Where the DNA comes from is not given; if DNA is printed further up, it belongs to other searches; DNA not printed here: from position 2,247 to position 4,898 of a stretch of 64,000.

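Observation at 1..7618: Pyridine-carboxylate-like module with twin amidohydrolase-2 genes, an S-L-M molybdenum hydroxylase and a LeuCD-like hydratase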

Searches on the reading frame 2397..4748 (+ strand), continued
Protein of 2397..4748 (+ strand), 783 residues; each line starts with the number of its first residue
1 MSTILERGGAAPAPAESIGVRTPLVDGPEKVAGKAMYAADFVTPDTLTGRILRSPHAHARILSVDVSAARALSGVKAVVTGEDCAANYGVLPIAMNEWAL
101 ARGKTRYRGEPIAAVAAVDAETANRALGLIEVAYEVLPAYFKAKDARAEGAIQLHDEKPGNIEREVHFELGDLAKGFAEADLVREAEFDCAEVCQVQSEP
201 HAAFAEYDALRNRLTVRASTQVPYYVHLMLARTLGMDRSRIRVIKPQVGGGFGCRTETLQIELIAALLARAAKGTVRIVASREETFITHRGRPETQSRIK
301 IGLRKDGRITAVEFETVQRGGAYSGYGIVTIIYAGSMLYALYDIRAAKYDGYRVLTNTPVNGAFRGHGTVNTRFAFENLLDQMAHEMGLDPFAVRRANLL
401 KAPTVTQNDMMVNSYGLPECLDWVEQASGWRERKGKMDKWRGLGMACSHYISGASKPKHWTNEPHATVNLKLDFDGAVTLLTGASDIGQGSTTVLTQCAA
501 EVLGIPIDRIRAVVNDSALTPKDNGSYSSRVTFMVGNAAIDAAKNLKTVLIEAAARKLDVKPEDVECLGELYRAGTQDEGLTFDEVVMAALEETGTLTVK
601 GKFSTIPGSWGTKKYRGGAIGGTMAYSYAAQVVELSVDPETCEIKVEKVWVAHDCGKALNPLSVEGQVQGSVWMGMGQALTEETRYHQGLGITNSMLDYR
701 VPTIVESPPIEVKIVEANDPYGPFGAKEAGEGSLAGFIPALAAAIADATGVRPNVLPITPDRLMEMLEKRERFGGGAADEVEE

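Call 19: find_related_loci(query=window:2397-4748:+, collection=genome_contigs, flank=10000)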
Query window:2397-4748:+ (783 aa) in genome_contigs; peptide patterns used: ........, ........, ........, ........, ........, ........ (x = any residue, [..] = any of these).
599 stretches matched a pattern (row limit reached: there are more); 585 encode a relative of the query (tblastn E <= 1e-3); the best 80 are kept; 80 distinct loci.
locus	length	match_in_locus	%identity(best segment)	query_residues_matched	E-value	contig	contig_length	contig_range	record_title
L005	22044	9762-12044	76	14-774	0e+0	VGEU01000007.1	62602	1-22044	MAG: Alphaproteobacteria bacterium isolate K_Offshore_80m_m2_191 K_Offshore_80m_m2_191_Ga0194132_10000840, whole genome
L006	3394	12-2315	73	1-772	0e+0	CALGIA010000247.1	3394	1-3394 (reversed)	MAG TPA_asm: uncultured Rhodospirillaceae bacterium isolate ERR2206756_bin.142_CONCOCT_v1.1_MAG genome assembly, contig:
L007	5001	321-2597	76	14-772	0e+0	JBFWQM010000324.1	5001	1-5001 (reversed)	MAG: Rhodospirillaceae bacterium isolate CA_2019_TPBF_183 NODE_64036_length_5001_cov_9.242716_TPBF, whole genome shotgun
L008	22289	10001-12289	75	9-771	0e+0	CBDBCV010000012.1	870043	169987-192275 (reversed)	MAG: Alphaproteobacteria bacterium isolate 0a395d48-fa07-49d0-ad8e-9481763700a5 genome assembly, contig: contig_12, whol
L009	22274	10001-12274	75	14-771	0e+0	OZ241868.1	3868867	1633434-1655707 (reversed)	MAG: Alphaproteobacteria bacterium isolate b4ae9bc1-5738-42e5-b173-7ca6ead8d003 genome assembly, chromosome: 1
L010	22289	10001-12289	75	9-771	0e+0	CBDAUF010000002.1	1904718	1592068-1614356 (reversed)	MAG: Alphaproteobacteria bacterium isolate da7f95fe-6377-4274-8bb6-9737539f4857 genome assembly, contig: contig_2, whole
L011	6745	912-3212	72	12-778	0e+0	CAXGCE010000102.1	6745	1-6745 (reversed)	MAG TPA_asm: uncultured Alphaproteobacteria bacterium isolate ERR598985_binner12_Refined_58 genome assembly, contig: ERZ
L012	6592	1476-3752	72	14-772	0e+0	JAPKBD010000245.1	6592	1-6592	MAG: Alphaproteobacteria bacterium isolate ANT-29 NODE_9680_length_6592_cov_4.580695, whole genome shotgun sequence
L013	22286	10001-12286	73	14-775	0e+0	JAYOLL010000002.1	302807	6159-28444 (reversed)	MAG: Rhodospirillales bacterium isolate 139571_S172_metabat_bins_sspec.tsv.033 NODE_6_length_302807_cov_11.562315, whole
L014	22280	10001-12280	73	13-772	0e+0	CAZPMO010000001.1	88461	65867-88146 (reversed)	MAG TPA_asm: uncultured Rhodospirillaceae bacterium isolate SRP200020_co5_379 genome assembly, contig: NODE_335_length_8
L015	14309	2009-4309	70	14-780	0e+0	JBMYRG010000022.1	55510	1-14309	MAG: Alphaproteobacteria bacterium isolate ME_XS_2303_bin_60 ME_XS_2303_bin_60_21, whole genome shotgun sequence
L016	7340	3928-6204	73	14-772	0e+0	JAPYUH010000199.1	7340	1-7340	MAG: Alphaproteobacteria bacterium isolate PW8.maxbin2.065_sub PW8_11299_length_7340_cov_13.411119, whole genome shotgun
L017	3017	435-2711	75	13-771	0e+0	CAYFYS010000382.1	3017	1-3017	MAG TPA_asm: uncultured Rhodospirillaceae bacterium isolate ERP110561_co1_78 genome assembly, contig: NODE_21570_length_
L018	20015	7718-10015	71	13-778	0e+0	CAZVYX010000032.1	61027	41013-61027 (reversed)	MAG TPA_asm: uncultured Rhodospirillaceae bacterium isolate SRP200020_co2_21 genome assembly, contig: NODE_541_length_61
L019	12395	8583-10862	72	13-772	0e+0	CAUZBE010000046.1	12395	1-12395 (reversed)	MAG: Alphaproteobacteria bacterium isolate CB11b_AW.37 genome assembly, contig: Ga0310124_10002587, whole genome shotgun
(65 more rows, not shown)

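Call 27: find_encoding_contigs(protein=P0121, flank=10000, max_places=2)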
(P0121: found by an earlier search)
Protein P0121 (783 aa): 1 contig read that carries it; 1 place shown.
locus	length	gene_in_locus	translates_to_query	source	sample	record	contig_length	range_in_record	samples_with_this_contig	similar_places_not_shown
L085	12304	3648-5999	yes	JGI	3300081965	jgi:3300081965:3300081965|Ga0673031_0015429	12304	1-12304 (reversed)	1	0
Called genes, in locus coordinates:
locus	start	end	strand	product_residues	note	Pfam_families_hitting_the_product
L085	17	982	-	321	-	PF04909:Amidohydro_2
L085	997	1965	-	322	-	PF04909:Amidohydro_2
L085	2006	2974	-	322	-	PF04909:Amidohydro_2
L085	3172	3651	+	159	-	PF00111:Fer2 (weak), PF01799:Fer2_2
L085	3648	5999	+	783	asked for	PF01315:Ald_Xan_dh_C, PF02738:MoCoBD_1, PF20256:MoCoBD_2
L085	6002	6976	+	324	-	PF00941:FAD_binding_5, PF03450:CO_deh_flav_C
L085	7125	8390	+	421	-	PF00330:Aconitase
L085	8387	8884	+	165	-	PF00694:Aconitase_C (weak)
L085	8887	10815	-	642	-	PF04290:DctQ, PF06808:DctM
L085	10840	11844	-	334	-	PF03480:DctP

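Call 28: find_encoding_contigs(protein=P0123, flank=10000, max_places=2)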
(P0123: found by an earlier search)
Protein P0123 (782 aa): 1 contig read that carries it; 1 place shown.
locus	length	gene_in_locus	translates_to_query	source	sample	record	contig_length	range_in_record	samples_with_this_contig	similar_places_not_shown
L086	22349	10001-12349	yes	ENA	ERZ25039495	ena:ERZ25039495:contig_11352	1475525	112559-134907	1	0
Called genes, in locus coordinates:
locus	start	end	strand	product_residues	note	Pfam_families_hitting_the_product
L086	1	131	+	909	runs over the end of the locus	PF00501:AMP-binding, PF00550:PP-binding (weak)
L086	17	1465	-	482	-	PF02386:TrkH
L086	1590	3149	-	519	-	PF20695:UbiD_N (faint), PF01977:UbiD, PF20696:UbiD_C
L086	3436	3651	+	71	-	PF04964:Flp_Fap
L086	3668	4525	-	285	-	PF02798:GST_N, PF13417:GST_N_3, PF13409:GST_N_2, PF14497:GST_C_3 (faint), PF00043:GST_C (faint), PF13410:GST_C_2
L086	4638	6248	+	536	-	PF00884:Sulfatase, PF01663:Phosphodiest (weak), PF16347:SGSH_C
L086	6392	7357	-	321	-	PF04909:Amidohydro_2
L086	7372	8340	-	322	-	PF04909:Amidohydro_2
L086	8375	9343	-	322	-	PF04909:Amidohydro_2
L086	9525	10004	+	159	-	PF00111:Fer2, PF01799:Fer2_2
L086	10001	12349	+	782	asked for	PF01315:Ald_Xan_dh_C, PF02738:MoCoBD_1, PF20256:MoCoBD_2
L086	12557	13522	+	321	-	PF00941:FAD_binding_5, PF03450:CO_deh_flav_C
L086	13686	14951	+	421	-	PF00330:Aconitase, PF28406:AcnX_3rd (weak)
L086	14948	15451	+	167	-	PF00694:Aconitase_C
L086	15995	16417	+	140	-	PF00691:OmpA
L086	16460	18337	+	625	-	-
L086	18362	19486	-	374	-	PF01717:Meth_synt_2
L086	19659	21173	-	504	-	PF06808:DctM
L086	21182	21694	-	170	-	PF04290:DctQ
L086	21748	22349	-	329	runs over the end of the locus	PF03480:DctP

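Call 29: find_encoding_contigs(protein=P0125, flank=10000, max_places=2)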
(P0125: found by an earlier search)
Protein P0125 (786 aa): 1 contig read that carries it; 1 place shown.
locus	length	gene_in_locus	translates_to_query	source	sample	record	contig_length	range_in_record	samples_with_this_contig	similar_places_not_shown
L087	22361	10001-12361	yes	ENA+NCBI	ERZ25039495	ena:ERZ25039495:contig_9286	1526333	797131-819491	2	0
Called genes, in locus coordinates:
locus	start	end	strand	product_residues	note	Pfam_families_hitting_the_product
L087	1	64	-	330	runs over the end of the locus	-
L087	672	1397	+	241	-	PF01738:DLH, PF00326:Peptidase_S9 (faint)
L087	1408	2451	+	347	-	PF00892:EamA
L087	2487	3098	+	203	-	PF01066:CDP-OH_P_transf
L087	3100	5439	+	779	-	PF01494:FAD_binding_3, PF00724:Oxidored_FMN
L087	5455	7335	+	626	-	PF00501:AMP-binding, PF13193:AMP-binding_C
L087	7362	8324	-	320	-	PF04909:Amidohydro_2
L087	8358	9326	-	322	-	PF04909:Amidohydro_2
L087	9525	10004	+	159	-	PF00111:Fer2 (weak), PF13085:Fer2_3 (faint), PF01799:Fer2_2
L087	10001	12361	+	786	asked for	PF01315:Ald_Xan_dh_C, PF02738:MoCoBD_1, PF20256:MoCoBD_2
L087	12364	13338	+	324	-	PF00941:FAD_binding_5, PF03450:CO_deh_flav_C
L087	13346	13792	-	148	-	-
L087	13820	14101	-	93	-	PF19029:DUF883_C (weak)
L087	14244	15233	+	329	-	PF13714:PEP_mutase, PF00463:ICL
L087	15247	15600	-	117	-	-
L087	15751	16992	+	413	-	PF00296:Bac_luciferase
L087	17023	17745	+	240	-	PF00561:Abhydrolase_1, PF12697:Abhydrolase_6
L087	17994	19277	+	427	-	PF00083:Sugar_tr, PF07690:MFS_1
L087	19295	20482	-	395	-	PF01717:Meth_synt_2 (faint)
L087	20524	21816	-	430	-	PF07690:MFS_1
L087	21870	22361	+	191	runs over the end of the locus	-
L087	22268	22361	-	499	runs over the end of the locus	PF00654:Voltage_CLC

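Call 64: search_protein_families(library=ncbifam, proteins=[L087:14244-15233:+], max_evalue=1e-10)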
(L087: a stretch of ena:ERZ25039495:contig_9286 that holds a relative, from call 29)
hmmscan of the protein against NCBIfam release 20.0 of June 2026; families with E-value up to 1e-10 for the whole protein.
L087:14244-15233:+ (329 aa): 6 families
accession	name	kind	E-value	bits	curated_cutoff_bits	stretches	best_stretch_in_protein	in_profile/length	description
TIGR02317.1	prpB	equivalog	1.7e-54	184.9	354.4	1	13-267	2-252/285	methylisocitrate lyase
NF008455.0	PRK11320.1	equivalog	2.2e-41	142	353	1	14-267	9-259/295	methylisocitrate lyase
TIGR02319.1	CPEP_Pphonmut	equivalog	3.2e-39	134.9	420.05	1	12-304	4-290/294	carboxyvinyl-carboxyphosphonate phosphorylmutase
TIGR02321.1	Pphn_pyruv_hyd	equivalog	1.3e-27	96.7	374.4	1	20-277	11-266/290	phosphonopyruvate hydrolase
TIGR02320.1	PEP_mutase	equivalog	2.1e-24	86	319.55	1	38-203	23-193/284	phosphoenolpyruvate mutase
TIGR01346.1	isocit_lyase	equivalog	6.3e-11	41.4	275.9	0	86-171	151-237/527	isocitrate lyase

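Call 69: search_protein_families(library=pfam, alignment_id=A1, max_evalue=0.00001)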
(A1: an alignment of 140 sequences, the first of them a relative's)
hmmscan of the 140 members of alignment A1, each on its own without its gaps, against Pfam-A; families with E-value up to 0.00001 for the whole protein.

A. member 1, L074:2846-3352:- (168 aa): 1 family
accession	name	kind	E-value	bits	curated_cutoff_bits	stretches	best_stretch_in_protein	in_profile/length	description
PF16155.11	PnbB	-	1e-48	165.5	26.9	1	27-167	2-153/153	4-hydroxylaminobenzoate lyase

B. families by the number of members that match (of 140 scanned): 139 families (the first 25 are shown)
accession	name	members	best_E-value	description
PF00378.25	ECH_1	4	9.9e-63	Enoyl-CoA hydratase/isomerase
PF16113.10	ECH_2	4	9.6e-37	Enoyl-CoA hydratase/isomerase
PF03994.20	DUF350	4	7e-35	Domain of Unknown Function (DUF350)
PF08028.16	Acyl-CoA_dh_2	4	1.1e-26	Acyl-CoA dehydrogenase, C-terminal domain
PF02518.31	HATPase_c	4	2.6e-26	Histidine kinase-, DNA gyrase B-, and HSP90-like ATPase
PF03480.18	DctP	4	3.9e-23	Bacterial extracellular solute-binding protein, family 7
PF12802.13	MarR_2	4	6.3e-16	MarR family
PF01047.28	MarR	4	5e-14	MarR family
PF00106.31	adh_short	3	6.2e-42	short chain dehydrogenase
PF13426.13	PAS_9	3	1.4e-41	PAS domain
PF20169.3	DUF6537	3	2.9e-40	Family of unknown function (DUF6537)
PF02775.26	TPP_enzyme_C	3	9.2e-35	Thiamine pyrophosphate enzyme, C-terminal TPP binding domain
PF00989.32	PAS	3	1e-34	PAS fold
PF13561.12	adh_short_C2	3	1.3e-34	Enoyl-(Acyl carrier protein) reductase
PF00892.27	EamA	3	3.5e-28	EamA-like transporter family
PF03061.28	4HBT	3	1.5e-14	Thioesterase superfamily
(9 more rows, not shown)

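Call 72: find_encoding_contigs(protein=P0126, flank=8000, max_places=2)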
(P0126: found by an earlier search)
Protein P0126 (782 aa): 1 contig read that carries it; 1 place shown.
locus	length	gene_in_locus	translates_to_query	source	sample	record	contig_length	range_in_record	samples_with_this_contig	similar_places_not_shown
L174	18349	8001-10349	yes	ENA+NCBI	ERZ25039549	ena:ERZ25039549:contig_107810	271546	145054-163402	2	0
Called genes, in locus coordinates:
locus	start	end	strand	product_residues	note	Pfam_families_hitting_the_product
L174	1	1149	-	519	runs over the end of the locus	PF20695:UbiD_N (faint), PF01977:UbiD, PF20696:UbiD_C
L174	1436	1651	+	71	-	PF04964:Flp_Fap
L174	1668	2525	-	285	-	PF02798:GST_N, PF13417:GST_N_3, PF13409:GST_N_2, PF14497:GST_C_3 (faint), PF00043:GST_C (faint), PF13410:GST_C_2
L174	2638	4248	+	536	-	PF00884:Sulfatase, PF01663:Phosphodiest (weak), PF16347:SGSH_C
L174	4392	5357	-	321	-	PF04909:Amidohydro_2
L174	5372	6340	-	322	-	PF04909:Amidohydro_2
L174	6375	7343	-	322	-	PF04909:Amidohydro_2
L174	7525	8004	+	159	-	PF00111:Fer2, PF01799:Fer2_2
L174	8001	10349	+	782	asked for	PF01315:Ald_Xan_dh_C, PF02738:MoCoBD_1, PF20256:MoCoBD_2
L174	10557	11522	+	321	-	PF00941:FAD_binding_5, PF03450:CO_deh_flav_C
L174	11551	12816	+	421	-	PF00330:Aconitase, PF28406:AcnX_3rd (weak)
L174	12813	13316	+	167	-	PF00694:Aconitase_C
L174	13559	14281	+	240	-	PF00691:OmpA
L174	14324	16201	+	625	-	-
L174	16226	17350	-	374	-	PF01717:Meth_synt_2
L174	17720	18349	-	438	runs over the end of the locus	PF06808:DctM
